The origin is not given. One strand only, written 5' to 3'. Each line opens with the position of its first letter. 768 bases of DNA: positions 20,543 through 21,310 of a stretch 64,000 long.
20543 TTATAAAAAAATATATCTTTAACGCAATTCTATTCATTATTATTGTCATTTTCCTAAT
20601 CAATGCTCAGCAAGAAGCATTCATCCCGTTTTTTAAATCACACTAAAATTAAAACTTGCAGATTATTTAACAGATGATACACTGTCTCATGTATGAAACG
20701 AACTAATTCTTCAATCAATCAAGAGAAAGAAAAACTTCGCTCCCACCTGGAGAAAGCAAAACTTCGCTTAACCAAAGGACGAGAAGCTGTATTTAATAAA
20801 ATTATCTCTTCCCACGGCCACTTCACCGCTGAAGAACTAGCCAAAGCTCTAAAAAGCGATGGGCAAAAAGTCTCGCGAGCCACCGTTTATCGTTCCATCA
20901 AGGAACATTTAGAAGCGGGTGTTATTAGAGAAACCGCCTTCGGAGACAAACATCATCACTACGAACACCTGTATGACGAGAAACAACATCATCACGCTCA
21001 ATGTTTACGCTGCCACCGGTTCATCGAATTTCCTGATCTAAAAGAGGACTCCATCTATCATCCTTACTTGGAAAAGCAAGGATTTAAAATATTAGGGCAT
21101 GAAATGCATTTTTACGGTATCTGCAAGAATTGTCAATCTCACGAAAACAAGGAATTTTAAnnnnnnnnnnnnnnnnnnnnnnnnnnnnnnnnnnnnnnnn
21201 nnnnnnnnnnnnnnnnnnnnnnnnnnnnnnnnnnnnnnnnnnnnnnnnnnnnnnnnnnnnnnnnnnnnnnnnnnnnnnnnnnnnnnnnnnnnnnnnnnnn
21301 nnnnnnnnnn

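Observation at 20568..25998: Metal-uptake operon in which both ABC permeases carry DtxR-like winged-helix tails, plus a Fur-family regulator and an outer-membrane channel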

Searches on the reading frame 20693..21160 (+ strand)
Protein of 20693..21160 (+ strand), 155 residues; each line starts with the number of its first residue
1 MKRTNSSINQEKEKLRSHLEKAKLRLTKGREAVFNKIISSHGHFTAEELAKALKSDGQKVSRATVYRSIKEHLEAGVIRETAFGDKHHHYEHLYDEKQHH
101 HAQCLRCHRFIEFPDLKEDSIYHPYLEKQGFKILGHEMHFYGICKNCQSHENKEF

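Call 3: search_protein_families(library=pfam, proteins=[window:20693-21160:+], max_evalue=0.1)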
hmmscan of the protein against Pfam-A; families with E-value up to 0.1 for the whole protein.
window:20693-21160:+ (155 aa): 9 families
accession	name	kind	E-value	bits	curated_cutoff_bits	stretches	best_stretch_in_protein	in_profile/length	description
PF01475.25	FUR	-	1.5e-23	83.6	23.1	1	22-141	2-121/121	Ferric uptake regulator family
PF01316.27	Arg_repressor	-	1.6e-05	25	27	1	28-71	4-47/70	Arginine repressor, DNA binding domain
PF08279.18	HTH_11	-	0.00086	19.6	25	1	37-71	9-38/55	HTH domain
PF13565.12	HTH_32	-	0.0015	19.5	33.7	1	25-67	28-71/73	Homeodomain-like domain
PF01498.24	HTH_Tnp_Tc3_2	-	0.0059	17.3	31.5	1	43-72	13-42/72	Transposase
PF03965.22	Penicillinase_R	-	0.02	15.6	22.6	1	31-101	5-73/115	Penicillinase repressor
PF12840.13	HTH_20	-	0.051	14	27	1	41-80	16-50/51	Helix-turn-helix domain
PF01978.25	TrmB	-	0.085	13.2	25.6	0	33-81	13-55/68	Sugar-specific transcriptional regulator TrmB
PF08220.18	HTH_DeoR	-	0.097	12.9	21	0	36-79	7-45/57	DeoR-like helix-turn-helix domain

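Call 4: search_protein_families(library=ncbifam, proteins=[window:20693-21160:+], max_evalue=0.01)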
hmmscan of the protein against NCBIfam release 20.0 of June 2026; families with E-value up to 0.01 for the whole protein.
window:20693-21160:+ (155 aa): 17 families
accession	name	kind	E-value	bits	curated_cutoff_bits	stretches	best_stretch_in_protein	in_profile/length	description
NF052545.1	TransRegPerRClab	equivalog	3e-22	79.1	180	1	14-149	3-136/138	transcriptional regulator PerR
NF051892.1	TransRegFurBacil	equivalog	2e-18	66.9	220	1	10-152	3-148/149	ferric iron uptake transcriptional regulator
NF051891.1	TransRegFurHelico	equivalog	3.5e-16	59.4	200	1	9-149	8-147/148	ferric iron uptake transcriptional regulator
NF006999.0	PRK09462.1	equivalog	6e-15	55.1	146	1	18-153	7-142/148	ferric iron uptake transcriptional regulator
NF045677.1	FeRespRegIrr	equivalog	4.8e-11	42.8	170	1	17-102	2-86/127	Fur family transcriptional regulator Irr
NF045678.1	TransRegIrrA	equivalog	1.7e-10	40.9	150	1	10-103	4-96/138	iron response transcriptional regulator IrrA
NF047406.1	TransRegPerRTherm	equivalog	6.7e-10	39.3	200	1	24-150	4-128/130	manganese-dependent transcriptional regulator PerR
NF008646.0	PRK11639.1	equivalog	1.9e-08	34.2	167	1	20-151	18-150/171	zinc uptake transcriptional repressor Zur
NF047462.1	FUR_perox_PerRA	exception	3.4e-08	34.1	200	1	10-102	3-93/142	peroxide-responsive transcriptional repressor PerRA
NF053606.1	Sta1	subfamily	1.9e-05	24.7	80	1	32-98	24-85/100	Sta1 family transcriptional regulator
NF001680.0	PRK00441.1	equivalog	4.2e-05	23.7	184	1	32-72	7-47/150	arginine repressor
TIGR01529.1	argR_whole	equivalog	0.00019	21.5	130.45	1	29-71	2-44/146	arginine repressor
NF047461.1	FUR_perox_PerRB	exception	0.00036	20.4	250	1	15-85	17-87/143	peroxide-responsive transcriptional repressor PerRB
NF003281.1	PRK04280.1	equivalog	0.0006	20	182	1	30-72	5-47/148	transcriptional regulator AhrC/ArgR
NF040939.2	trans_reg_lrs14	equivalog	0.0027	17.7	90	1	25-80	18-68/103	Lrs14 family HTH-type transcriptional regulator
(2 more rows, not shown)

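Call 76: search_solved_structures(query=window:20693-21160:+, max_evalue=0.00001, show_alignments=2)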
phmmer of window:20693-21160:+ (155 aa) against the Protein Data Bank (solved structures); distinct sequences matched with E-value up to 0.00001: 22.
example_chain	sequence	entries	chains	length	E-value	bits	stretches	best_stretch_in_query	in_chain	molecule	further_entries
2fe3_A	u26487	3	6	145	4.9e-20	75.7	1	12-152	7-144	Peroxide operon regulator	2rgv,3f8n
6d57_A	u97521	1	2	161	3.3e-16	63.3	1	13-151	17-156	Ferric uptake regulation protein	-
4ets_A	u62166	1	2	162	3.4e-16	63.3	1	13-151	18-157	Ferric uptake regulation protein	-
9ire_A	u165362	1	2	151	3.5e-16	63.2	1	11-154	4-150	Ferric uptake regulation protein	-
4i7h_A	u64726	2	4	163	7.2e-14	55.7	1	13-155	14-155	peroxide stress sensing regulator | Peroxide stress regulator PerR, FUR family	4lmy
2xig_A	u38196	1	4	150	1.5e-13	54.7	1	8-151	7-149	FERRIC UPTAKE REGULATION PROTEIN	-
8j6w_A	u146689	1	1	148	2.3e-13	54.1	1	18-151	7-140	Ferric uptake regulation protein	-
4raz_A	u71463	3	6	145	2.8e-12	50.5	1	19-144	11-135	DNA-binding transcriptional dual regulator of siderophore biosynthesis and transport(Fur f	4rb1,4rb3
1mzb_A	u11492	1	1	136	3.7e-12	50.2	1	17-141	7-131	ferric uptake regulation protein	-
4ray_A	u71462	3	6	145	5.7e-12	49.5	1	24-144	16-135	DNA-binding transcriptional dual regulator of siderophore biosynthesis and transport(Fur f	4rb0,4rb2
5fd6_A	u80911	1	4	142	7.4e-12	49.2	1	22-144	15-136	Ferric uptake regulation protein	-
5fd5_A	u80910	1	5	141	7.5e-12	49.2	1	22-144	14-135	Ferric uptake regulation protein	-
2o03_A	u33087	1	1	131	6.1e-11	46.2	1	22-149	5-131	probable Zinc uptake regulation protein FurB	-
6h1c_A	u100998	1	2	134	8.3e-11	45.8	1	17-140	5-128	Ferric uptake regulation protein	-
2w57_A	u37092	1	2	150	1.2e-10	45.3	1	21-147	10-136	FERRIC UPTAKE REGULATION PROTEIN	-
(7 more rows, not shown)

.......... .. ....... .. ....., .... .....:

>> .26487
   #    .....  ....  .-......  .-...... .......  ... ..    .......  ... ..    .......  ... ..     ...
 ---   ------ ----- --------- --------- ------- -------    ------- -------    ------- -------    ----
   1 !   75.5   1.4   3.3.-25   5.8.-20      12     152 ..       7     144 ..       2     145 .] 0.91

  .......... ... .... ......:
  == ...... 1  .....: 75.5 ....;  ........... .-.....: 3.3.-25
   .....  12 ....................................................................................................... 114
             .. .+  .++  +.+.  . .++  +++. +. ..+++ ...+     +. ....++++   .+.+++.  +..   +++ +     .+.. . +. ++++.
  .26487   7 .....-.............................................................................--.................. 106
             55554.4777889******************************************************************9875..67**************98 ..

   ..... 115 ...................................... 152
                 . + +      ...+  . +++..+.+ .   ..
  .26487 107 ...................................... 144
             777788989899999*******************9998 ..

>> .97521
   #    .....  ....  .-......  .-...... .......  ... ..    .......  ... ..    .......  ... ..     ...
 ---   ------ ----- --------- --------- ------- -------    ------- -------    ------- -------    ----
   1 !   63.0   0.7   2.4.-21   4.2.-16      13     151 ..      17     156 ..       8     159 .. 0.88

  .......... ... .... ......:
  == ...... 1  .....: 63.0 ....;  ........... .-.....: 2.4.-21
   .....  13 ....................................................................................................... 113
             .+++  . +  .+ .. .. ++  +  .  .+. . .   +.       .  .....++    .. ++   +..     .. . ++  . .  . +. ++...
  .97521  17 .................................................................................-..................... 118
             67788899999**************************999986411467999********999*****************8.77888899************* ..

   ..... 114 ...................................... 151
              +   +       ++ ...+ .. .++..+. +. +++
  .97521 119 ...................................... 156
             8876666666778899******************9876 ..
